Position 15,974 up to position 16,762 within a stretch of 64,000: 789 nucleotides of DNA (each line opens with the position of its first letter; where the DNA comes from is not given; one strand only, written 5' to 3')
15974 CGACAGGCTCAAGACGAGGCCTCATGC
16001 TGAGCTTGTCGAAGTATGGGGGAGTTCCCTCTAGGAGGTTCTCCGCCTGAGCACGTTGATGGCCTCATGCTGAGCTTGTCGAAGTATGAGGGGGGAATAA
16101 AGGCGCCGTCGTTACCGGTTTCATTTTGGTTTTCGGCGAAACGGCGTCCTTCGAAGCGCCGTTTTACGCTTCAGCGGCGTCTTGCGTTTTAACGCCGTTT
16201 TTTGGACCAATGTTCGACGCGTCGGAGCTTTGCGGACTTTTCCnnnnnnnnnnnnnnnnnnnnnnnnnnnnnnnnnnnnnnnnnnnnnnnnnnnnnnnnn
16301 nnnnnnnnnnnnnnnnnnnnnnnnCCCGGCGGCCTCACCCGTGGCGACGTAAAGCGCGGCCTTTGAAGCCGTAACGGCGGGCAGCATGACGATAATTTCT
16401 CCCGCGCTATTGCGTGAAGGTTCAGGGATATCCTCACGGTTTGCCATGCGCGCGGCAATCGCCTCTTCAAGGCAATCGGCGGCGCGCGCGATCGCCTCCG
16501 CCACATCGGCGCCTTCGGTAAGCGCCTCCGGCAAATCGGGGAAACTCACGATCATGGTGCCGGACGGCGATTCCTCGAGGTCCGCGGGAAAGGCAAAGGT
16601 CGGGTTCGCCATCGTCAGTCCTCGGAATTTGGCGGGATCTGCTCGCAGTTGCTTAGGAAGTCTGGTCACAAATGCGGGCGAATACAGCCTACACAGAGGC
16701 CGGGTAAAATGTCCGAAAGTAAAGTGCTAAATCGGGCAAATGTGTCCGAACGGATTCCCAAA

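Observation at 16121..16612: Orphan HicB-like antitoxin fold fused to a histone-H1-like lysine-rich tail, with no HicA partner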

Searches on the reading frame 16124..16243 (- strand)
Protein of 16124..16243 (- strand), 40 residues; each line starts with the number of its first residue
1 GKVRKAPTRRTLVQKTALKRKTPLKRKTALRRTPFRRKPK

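Call 54: find_homologous_proteins(query=A5, max_evalue=10)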
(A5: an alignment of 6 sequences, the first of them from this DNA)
Query A5 (6 sequences): 4 candidates shared short words with the query, none scored E <= 10.
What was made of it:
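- Tried and rejected: Tail-only homology search with an alignment of six tails against the 5.8-billion protein index found 4 candidates and none scored (call 54).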

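Call 66: search_dna_similar(query=window:16124-16243:-, collection=phages, mode=protein, max_evalue=10, max_rows=15)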
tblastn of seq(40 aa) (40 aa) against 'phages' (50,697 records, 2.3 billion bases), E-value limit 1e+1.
Records with a match: 1; places in all: 1; records where one place covers at least 80% of the query: 1.
Best place of each record, by identity: <60% 1.
By first word of the organism name: Pseudomonas 1.
By host as written in the record: Pseudomonas aeruginosa 1.
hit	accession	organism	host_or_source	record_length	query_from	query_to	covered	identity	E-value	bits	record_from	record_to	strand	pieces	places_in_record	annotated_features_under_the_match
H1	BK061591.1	Pseudomonas phage vB_PaeP-D14S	Pseudomonas aeruginosa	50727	2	37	90%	41.7%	6e+0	29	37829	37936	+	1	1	Site-specific DNA-methyltransferase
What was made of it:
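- On Histone-H1-like / polybasic nucleoid-associated proteins: Tail-only searches found nothing (calls 54, 66).
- Tried and rejected: tblastn of the tail against phage genomes gave one meaningless hit at E=6 (call 66).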

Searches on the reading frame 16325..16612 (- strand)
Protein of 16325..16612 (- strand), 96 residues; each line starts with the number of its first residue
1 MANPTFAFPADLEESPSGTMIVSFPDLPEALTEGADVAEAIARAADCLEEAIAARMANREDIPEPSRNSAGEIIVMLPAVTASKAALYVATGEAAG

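Call 76: search_dna_similar(query=window:16325-16612:-, collection=plasmids, mode=protein, max_evalue=0.00001, max_rows=10)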
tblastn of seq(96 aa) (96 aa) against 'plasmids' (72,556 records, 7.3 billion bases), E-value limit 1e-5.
Records with a match: 8; places in all: 8; records where one place covers at least 80% of the query: 8.
Best place of each record, by identity: <60% 8.
By first word of the organism name: Paraburkholderia 7; Geminocystis 1.
By predicted mobility (MOB-suite, as given by PLSDB): non-mobilizable 7; mobilizable 1.
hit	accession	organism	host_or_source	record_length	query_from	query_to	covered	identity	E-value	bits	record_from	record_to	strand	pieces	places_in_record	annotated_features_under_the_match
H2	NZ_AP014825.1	Geminocystis sp. NIES-3709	-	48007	6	93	92%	42.7%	1e-10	63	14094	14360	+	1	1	type II toxin-antitoxin system HicB family antitoxin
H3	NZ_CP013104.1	Paraburkholderia caribensis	-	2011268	6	87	85%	39.0%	5e-9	58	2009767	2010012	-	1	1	none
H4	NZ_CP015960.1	Paraburkholderia caribensis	Mimosa,single cell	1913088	6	87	85%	39.0%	6e-9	58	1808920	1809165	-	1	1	none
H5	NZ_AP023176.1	Paraburkholderia largidicola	Physopelta gutta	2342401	6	87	85%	39.0%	1e-8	57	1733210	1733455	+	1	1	none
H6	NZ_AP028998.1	Paraburkholderia sp. 22B1P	-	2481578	6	87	85%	39.0%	1e-8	57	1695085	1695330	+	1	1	none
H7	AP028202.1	Paraburkholderia largidicola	Physopelta gutta,midgut,Midgut crypts ...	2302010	6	87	85%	39.0%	1e-8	57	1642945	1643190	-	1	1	hicB: type II toxin-antitoxin system antitoxin HicB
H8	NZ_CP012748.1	Paraburkholderia caribensis MBA4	soil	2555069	6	87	85%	39.0%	1e-8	57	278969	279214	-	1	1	none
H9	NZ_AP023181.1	Paraburkholderia sp. PGU19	Physopelta gutta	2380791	6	87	85%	37.8%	1e-7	54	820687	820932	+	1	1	none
